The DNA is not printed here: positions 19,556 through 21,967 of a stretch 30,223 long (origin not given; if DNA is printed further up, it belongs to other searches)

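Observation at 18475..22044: Compact exonuclease-proficient family B DNA polymerase with no recognisable terminal protein nearby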

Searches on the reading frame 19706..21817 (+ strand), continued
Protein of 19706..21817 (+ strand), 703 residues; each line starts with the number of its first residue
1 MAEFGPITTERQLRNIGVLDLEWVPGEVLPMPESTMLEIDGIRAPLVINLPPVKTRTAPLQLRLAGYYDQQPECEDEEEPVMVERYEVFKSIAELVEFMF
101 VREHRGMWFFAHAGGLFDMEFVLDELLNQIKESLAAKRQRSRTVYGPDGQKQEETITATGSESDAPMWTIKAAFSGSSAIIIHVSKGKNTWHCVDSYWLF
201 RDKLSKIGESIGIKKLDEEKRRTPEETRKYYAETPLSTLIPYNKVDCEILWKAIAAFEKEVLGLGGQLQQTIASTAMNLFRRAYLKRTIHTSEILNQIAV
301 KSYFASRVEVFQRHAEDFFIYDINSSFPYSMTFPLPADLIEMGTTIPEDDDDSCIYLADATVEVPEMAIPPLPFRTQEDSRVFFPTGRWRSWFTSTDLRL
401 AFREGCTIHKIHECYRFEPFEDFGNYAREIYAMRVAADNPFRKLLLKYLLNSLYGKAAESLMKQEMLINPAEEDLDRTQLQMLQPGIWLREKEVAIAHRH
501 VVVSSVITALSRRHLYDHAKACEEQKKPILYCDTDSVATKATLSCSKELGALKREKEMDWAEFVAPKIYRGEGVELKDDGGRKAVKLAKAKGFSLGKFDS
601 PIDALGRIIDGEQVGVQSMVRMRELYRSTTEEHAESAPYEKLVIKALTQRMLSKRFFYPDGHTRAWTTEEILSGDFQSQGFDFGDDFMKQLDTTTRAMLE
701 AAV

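Call 20: find_encoding_contigs(protein=P0018, flank=10000, max_places=2)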
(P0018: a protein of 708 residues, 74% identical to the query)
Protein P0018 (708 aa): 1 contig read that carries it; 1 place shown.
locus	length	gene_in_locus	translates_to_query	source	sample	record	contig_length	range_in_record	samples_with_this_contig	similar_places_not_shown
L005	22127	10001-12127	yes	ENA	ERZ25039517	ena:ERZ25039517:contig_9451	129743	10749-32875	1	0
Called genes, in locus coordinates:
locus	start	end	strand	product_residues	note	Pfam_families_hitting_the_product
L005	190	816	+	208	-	PF01548:DEDD_Tnp_IS110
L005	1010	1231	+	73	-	-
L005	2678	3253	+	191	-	PF03729:DUF308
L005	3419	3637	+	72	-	-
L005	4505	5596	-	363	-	PF05598:DUF772, PF01609:DDE_Tnp_1, PF13751:DDE_Tnp_1_6 (weak)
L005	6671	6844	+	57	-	-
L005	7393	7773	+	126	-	-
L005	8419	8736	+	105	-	-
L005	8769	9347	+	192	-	PF12637:TSCPD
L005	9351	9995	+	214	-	-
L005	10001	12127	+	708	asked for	PF03175:DNA_pol_B_2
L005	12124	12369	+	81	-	PF02954:HTH_8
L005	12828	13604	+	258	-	-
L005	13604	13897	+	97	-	-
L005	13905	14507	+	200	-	PF04545:Sigma70_r4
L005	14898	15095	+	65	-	-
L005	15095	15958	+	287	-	PF10108:DNA_pol_B_exo2, PF13482:RNase_H_2 (weak)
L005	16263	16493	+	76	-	-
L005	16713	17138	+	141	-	-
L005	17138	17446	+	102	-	-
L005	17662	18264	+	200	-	PF05257:CHAP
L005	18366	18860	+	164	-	-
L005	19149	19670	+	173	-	-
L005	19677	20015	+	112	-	PF00076:RRM_1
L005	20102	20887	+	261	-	-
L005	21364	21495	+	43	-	-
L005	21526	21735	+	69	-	-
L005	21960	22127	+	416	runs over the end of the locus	PF07719:TPR_2 (faint)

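Call 29: search_solved_structures(query=A1, max_evalue=10, show_alignments=3)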
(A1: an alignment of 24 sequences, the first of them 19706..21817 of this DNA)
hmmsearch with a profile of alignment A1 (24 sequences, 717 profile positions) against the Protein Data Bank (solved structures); distinct sequences matched with E-value up to 10: 5.
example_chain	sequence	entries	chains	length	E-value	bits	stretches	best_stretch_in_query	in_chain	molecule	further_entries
1xhx_A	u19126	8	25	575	0.0054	18.2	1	332-594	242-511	DNA polymerase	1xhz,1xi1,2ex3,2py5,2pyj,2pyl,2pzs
5but_A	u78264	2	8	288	0.092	14.1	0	240-291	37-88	Ktr system potassium uptake protein A,Ktr system potassium uptake protein A | Ktr system potassium uptake protein A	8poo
3pev_B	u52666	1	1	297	0.22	12.9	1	196-264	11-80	Nucleoporin GLE1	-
6b4e_B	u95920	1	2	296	0.23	12.8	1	196-264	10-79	Nucleoporin GLE1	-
3peu_B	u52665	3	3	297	0.24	12.8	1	196-264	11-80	Nucleoporin GLE1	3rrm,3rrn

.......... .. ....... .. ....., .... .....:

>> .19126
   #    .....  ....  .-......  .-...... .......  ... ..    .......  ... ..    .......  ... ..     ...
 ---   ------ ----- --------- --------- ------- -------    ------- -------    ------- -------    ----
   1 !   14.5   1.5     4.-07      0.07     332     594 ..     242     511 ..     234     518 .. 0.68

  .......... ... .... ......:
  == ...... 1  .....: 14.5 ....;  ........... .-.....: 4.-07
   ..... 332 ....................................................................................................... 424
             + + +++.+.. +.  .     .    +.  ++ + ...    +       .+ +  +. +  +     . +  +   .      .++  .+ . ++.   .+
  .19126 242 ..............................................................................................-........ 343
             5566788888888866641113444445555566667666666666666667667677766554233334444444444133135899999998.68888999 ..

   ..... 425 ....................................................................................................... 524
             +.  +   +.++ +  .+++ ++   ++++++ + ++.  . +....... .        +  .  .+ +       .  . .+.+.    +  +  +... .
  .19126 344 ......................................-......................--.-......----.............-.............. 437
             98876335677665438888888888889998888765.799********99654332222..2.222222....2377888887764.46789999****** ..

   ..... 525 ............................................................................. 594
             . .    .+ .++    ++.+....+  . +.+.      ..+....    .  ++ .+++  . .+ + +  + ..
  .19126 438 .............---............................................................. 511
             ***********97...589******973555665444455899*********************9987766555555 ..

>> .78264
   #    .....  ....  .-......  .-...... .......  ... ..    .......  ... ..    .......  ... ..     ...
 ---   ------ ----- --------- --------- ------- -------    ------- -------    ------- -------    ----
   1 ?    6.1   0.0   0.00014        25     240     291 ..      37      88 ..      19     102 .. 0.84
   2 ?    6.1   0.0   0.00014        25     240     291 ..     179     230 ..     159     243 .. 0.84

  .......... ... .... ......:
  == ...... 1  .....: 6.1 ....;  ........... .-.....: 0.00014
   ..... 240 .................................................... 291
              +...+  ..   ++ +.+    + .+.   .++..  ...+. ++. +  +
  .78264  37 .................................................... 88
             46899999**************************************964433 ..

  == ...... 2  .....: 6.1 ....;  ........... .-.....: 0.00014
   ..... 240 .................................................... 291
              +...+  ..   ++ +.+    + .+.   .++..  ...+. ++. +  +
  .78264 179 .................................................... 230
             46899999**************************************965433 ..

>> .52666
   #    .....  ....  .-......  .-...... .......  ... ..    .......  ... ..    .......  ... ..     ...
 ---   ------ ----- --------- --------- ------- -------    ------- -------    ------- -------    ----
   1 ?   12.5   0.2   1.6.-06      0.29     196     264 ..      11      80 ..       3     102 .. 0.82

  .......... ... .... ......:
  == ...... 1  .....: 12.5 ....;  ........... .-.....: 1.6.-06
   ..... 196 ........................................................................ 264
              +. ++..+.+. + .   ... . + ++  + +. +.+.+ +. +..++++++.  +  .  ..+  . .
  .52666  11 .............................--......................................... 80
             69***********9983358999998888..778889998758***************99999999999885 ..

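Call 32: find_related_loci(query=A1, collection=metagenome_contigs, flank=10000)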
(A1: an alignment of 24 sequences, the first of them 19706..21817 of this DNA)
Query A1 (703 aa) in metagenome_contigs; peptide patterns used: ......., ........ (x = any residue, [..] = any of these).
263 stretches matched a pattern; 74 encode a relative of the query (tblastn E <= 1e-3); 74 distinct loci.
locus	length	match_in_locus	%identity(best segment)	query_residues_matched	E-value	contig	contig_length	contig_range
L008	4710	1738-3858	75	4-703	0e+0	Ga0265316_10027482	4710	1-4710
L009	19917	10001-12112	75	4-703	0e+0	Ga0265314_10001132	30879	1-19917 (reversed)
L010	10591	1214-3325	75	4-703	0e+0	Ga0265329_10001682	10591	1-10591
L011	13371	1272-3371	76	1-703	0e+0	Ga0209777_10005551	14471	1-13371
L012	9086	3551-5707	74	1-703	0e+0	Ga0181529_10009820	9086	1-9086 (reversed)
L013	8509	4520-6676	73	1-703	0e+0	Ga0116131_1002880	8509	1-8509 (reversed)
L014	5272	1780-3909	74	4-703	0e+0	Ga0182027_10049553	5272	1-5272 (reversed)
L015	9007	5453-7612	72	1-703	0e+0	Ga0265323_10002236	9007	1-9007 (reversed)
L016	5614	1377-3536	72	1-703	0e+0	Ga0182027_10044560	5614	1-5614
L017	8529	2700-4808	73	2-703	0e+0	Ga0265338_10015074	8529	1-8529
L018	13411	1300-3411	75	4-703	0e+0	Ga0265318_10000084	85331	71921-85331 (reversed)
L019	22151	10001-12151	62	4-703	0e+0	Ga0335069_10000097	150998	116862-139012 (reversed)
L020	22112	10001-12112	90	1-703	0e+0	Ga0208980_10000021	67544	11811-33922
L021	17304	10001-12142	60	4-703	0e+0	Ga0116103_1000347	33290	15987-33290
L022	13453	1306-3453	60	1-703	0e+0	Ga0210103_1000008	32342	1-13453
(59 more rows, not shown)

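Call 40: predict_structure(alignment_id=A1)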
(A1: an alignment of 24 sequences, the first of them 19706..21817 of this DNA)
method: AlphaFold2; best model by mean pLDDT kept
length: 703 residues; sequences in the alignment: 24
mean_pLDDT: 68.8   pTM: 0.64
mean pLDDT of the five models: 68.8, 66.6, 63.6, 60.2, 53.0
residues with pLDDT >= 90: 124; 70-90: 265; 50-70: 141; < 50: 173
segments of 3 or more residues with pLDDT < 50: 1-13, 28-34, 36-52, 54-56, 138-142, 154-163, 175-178, 459-499, 613-657, 675-684, 694-703
pLDDT, mean of each block of 10 residues (from residue 1): 32 69 61 44 41 50 84 61 85 84 82 58 70 56 52 45 58 53 76 67 69 63 68 82 86 83 72 71 68 70 78 91 87 87 90 94 93 77 88 94 95 92 86 87 84 63 33 38 28 36 84 92 92 90 90 93 79 87 85 59 71 41 33 37 41 48 77 51 48 47 37
secondary structure, 60 per line:
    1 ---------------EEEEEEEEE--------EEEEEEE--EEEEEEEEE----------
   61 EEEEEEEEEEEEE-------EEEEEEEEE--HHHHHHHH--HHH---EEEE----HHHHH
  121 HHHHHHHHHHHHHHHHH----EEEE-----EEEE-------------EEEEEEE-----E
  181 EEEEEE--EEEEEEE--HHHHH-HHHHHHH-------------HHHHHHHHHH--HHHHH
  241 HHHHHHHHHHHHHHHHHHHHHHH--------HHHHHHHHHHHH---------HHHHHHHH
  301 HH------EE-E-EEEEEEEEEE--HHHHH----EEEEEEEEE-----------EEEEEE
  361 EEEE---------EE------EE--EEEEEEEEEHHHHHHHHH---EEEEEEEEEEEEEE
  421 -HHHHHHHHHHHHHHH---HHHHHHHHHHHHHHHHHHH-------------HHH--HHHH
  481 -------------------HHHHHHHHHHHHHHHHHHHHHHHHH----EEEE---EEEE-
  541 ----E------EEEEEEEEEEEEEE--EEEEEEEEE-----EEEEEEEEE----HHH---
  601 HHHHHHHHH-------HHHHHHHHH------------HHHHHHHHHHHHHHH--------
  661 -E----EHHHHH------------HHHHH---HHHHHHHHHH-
elements in order (helices of 4 or more, strands of 3 or more residues): E16-24 E33-39 E42-50 E61-73 E81-89 H92-99 E108-111 H116-137 E142-145 E151-154 E168-174 E180-186 E189-195 H198-202 H204-210 H224-233 H236-263 H272-283 H293-302 E314-323 H326-330 E335-343 E355-364 E386-394 H395-403 E407-420 H422-436 H440-458 H477-480 H500-524 E529-532 E536-539 E552-565 E568-576 E582-590 H601-609 H617-625 H638-652 H668-672 H685-689 H693-702

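Call 43: fold_search(model_id=the predicted structure, library=pdb)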
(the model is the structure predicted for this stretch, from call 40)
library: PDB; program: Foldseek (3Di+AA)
matches with E <= 10: 274; with E <= 0.001: 137
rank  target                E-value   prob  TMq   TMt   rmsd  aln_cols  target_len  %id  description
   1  1xhx_A                2.1e-22  1.00  0.51  0.61   8.5       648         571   17  Phi29 DNA Polymerase, orthorhombic crystal form (released 2004-12-07)
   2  2ex3_A                6.1e-21  1.00  0.51  0.62  10.6       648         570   17  Bacteriophage phi29 DNA polymerase bound to terminal protein (released 2006-03-14)
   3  2pyj_B                1.2e-20  1.00  0.50  0.60   8.9       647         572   17  Phi29 DNA polymerase complexed with primer-template DNA and incoming nucleotide substrates (ternary complex) (released 2007-07-17)
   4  2pzs_D                1.3e-20  1.00  0.49  0.60  10.6       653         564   16  Phi29 DNA polymerase complexed with primer-template DNA (post-translocation binary complex) (released 2007-07-17)
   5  2pzs_C                4.6e-20  1.00  0.50  0.61  10.8       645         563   18  Phi29 DNA polymerase complexed with primer-template DNA (post-translocation binary complex) (released 2007-07-17)
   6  2pyj_A                6.7e-20  1.00  0.50  0.61  10.8       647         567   17  Phi29 DNA polymerase complexed with primer-template DNA and incoming nucleotide substrates (ternary complex) (released 2007-07-17)
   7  2py5_A                7.0e-20  1.00  0.51  0.62   8.7       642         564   17  Phi29 DNA polymerase complexed with single-stranded DNA (released 2007-07-17)
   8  2py5_B                1.8e-19  1.00  0.51  0.62   8.9       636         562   18  Phi29 DNA polymerase complexed with single-stranded DNA (released 2007-07-17)
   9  2pzs_B                1.4e-18  1.00  0.48  0.59  10.7       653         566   16  Phi29 DNA polymerase complexed with primer-template DNA (post-translocation binary complex) (released 2007-07-17)
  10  7b0h_F                3.5e-12  1.00  0.37  0.35  14.2       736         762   13  TgoT_6G12 Ternary complex (released 2021-01-13)
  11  7b06                  9.1e-12  1.00  0.36  0.37  14.6       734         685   12  TgoT_RT521 apo (released 2020-12-30)
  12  7b0h_E                1.3e-11  1.00  0.36  0.36  13.5       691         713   13  TgoT_6G12 Ternary complex (released 2021-01-13)
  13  7b0f_A                1.6e-11  1.00  0.35  0.34  12.4       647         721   12  TgoT_6G12 Binary complex (released 2020-12-30)
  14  4ahc_A                2.5e-11  1.00  0.36  0.36  14.9       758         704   13  Crystal Structure of an Evolved Replicating DNA Polymerase (released 2012-03-07)
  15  7tqw_A                3.6e-11  1.00  0.35  0.33  14.5       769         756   13  Kod RSGA incorporating PMT, n+2 (released 2022-08-31)
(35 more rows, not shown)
